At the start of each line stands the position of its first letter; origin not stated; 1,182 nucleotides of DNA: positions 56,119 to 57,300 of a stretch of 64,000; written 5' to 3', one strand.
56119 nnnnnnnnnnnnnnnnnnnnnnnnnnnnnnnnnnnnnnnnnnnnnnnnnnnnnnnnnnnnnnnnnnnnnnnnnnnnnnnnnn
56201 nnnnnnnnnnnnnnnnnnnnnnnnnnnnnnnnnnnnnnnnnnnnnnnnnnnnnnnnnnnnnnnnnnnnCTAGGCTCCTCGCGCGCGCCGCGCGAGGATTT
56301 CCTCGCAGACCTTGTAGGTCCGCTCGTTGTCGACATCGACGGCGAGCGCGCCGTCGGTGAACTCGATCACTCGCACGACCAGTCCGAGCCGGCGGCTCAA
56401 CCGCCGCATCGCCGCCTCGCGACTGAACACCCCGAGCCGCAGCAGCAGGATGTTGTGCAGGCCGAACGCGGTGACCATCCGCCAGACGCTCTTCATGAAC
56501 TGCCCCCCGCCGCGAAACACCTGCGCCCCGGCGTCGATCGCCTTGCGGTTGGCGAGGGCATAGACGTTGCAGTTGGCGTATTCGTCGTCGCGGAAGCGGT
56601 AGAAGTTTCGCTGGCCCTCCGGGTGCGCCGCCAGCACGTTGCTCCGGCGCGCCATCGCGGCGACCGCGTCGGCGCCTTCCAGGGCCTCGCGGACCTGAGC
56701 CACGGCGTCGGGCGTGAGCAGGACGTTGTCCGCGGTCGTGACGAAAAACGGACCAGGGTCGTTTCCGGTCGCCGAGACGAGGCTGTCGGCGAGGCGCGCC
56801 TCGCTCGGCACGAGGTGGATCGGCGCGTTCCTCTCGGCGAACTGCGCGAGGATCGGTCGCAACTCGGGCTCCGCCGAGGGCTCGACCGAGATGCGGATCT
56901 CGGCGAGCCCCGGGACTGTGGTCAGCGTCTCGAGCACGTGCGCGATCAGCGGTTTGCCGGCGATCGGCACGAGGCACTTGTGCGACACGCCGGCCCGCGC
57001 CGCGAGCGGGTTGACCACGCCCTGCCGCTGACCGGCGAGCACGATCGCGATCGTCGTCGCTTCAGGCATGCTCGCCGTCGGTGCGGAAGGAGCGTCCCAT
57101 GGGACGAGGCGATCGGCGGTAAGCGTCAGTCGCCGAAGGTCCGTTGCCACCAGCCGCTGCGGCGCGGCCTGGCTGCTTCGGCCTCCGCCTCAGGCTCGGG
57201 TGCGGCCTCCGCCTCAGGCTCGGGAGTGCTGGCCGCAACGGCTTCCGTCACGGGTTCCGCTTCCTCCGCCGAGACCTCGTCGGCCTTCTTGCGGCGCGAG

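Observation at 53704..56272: Divergent pair: Ddl-like ATP-grasp ligase and an uncharacterised PLP-fold enzyme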

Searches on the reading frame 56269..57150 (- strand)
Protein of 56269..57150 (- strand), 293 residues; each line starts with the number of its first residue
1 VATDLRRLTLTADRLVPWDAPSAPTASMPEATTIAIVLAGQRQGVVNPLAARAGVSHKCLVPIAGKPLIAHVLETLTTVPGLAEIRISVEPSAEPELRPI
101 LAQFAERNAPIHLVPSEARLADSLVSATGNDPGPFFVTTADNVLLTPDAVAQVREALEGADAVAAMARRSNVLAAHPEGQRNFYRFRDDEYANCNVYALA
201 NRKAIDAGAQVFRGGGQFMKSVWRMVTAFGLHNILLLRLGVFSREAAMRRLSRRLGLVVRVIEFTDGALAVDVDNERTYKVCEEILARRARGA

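Call 3: search_protein_families(library=pfam, proteins=[window:56269-57150:-], max_evalue=0.01)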
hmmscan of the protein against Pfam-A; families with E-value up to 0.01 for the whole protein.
window:56269-57150:- (293 aa): 2 families
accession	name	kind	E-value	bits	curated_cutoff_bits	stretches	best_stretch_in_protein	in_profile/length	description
PF12804.13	NTP_transf_3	-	6.3e-13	49.6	27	1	50-172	9-130/160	MobA-like NTP transferase domain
PF02348.25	CTP_transf_3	-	0.0085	16.4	22.6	0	55-90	13-48/217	Cytidylyltransferase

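Call 4: search_protein_families(library=ncbifam, proteins=[window:56269-57150:-], max_evalue=0.01)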
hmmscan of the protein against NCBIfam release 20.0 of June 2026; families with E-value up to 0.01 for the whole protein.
window:56269-57150:- (293 aa): 6 families
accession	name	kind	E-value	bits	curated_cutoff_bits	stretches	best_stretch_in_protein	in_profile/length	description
NF001457.0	PRK00317.1-3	equivalog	0.00093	18.7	164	1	56-105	17-66/200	molybdenum cofactor guanylyltransferase MobA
NF041313.1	UDPGP_AglF_Halo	equivalog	0.001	18.6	400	1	35-146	3-110/234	UTP--glucose-1-phosphate uridylyltransferase AglF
TIGR00453.1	ispD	equivalog_domain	0.0011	18.5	181.3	1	54-168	14-130/219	2-C-methyl-D-erythritol 4-phosphate cytidylyltransferase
TIGR02665.1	molyb_mobA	equivalog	0.0023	18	151.85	1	49-169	10-125/186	molybdenum cofactor guanylyltransferase MobA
TIGR01208.1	rmlA_long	equivalog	0.0025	16.8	320.25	1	56-119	20-82/353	glucose-1-phosphate thymidylyltransferase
TIGR03992.1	Arch_glmU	subfamily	0.005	15.8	292.1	1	35-158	3-122/393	bifunctional sugar-1-phosphate nucleotidylyltransferase/acetyltransferase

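Call 53: search_solved_structures(query=window:56269-57150:-, max_evalue=1, show_alignments=1)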
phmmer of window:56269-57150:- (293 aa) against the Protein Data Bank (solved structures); distinct sequences matched with E-value up to 1: 6.
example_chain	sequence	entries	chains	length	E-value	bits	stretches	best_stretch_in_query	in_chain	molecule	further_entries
2dpw_A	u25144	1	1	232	1e-09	41.3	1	35-277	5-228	Hypothetical protein TTHA0179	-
3tqd_A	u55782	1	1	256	0.0021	20.7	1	56-164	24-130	3-deoxy-manno-octulosonate cytidylyltransferase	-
6n0u_A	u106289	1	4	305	0.0044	19.6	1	37-165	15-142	Glucose-1-phosphate thymidylyltransferase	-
7d72_A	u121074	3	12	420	0.019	17.5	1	39-119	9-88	Mannose-1-phosphate guanyltransferase alpha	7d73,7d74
5ify_A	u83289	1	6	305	0.061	15.9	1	36-156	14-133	Glucose-1-phosphate thymidylyltransferase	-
1gq9_A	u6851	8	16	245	0.098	15.2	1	55-94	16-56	3-DEOXY-MANNO-OCTULOSONATE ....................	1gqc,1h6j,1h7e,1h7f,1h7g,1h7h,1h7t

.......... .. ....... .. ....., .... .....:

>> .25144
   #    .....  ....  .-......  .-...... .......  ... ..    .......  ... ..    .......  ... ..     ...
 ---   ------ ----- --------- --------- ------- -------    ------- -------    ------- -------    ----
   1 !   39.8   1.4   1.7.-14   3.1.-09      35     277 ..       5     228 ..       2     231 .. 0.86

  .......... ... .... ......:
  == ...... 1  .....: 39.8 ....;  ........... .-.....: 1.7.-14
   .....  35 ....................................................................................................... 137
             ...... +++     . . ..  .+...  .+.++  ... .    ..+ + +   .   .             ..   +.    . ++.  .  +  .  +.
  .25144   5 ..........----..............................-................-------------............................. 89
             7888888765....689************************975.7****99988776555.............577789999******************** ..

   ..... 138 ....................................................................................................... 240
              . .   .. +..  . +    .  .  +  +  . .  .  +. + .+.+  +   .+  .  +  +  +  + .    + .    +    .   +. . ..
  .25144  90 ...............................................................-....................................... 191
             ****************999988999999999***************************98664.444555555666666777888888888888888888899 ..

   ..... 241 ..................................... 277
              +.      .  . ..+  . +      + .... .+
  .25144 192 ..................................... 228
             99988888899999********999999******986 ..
